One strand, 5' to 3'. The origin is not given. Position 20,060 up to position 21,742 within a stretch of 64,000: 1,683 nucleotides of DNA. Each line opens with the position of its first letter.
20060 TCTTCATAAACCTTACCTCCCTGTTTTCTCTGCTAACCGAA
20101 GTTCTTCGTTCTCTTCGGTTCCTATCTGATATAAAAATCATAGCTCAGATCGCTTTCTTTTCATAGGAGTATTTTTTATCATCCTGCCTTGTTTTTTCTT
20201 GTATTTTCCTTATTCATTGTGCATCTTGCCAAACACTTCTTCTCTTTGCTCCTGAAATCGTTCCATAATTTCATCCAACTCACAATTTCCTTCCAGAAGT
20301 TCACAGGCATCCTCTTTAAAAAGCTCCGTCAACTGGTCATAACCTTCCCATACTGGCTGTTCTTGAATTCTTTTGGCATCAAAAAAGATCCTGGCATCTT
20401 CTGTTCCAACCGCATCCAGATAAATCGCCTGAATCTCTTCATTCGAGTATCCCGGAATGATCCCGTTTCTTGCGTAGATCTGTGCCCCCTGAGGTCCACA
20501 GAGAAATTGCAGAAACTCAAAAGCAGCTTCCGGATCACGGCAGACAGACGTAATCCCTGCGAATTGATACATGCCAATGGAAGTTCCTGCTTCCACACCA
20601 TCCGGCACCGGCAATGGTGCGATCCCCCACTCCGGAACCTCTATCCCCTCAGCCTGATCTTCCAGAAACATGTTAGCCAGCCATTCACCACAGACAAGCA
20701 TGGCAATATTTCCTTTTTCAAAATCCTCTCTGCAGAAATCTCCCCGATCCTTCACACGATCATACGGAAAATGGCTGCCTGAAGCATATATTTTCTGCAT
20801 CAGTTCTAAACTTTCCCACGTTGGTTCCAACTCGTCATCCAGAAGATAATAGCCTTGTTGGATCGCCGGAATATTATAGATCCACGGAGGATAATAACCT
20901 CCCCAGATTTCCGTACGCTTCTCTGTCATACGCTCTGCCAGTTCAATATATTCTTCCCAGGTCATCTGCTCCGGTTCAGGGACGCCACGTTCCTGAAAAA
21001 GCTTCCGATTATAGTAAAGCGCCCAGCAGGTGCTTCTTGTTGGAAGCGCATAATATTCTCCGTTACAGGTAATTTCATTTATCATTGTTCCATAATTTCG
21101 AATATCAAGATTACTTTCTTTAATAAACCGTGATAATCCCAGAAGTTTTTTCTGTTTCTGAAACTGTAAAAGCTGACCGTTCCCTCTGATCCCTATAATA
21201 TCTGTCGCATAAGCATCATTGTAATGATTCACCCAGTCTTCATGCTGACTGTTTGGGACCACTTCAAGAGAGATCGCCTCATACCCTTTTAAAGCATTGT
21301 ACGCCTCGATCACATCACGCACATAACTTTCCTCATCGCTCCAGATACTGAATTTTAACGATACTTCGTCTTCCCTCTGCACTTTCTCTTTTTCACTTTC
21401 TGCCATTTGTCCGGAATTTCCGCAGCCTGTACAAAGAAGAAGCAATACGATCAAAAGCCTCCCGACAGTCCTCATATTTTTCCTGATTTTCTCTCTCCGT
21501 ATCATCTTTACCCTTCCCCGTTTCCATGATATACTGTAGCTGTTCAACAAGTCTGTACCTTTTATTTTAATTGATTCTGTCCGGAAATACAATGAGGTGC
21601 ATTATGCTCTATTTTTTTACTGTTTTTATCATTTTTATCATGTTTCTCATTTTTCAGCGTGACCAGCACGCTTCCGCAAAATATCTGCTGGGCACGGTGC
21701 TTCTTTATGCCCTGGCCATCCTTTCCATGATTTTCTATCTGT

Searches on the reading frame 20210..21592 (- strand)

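Call 89: search_protein_families(library=pfam, proteins=[window:20210-21592:-], max_evalue=0.00001)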
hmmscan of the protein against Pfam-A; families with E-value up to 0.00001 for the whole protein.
window:20210-21592:- (460 aa): 2 families
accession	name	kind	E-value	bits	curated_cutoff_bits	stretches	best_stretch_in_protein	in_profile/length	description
PF01547.30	SBP_bac_1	-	4.8e-19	69.9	26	1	130-370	51-306/307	Bacterial extracellular solute-binding protein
PF13416.11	SBP_bac_8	-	1.7e-18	67.9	27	1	95-380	3-260/279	Bacterial extracellular solute-binding protein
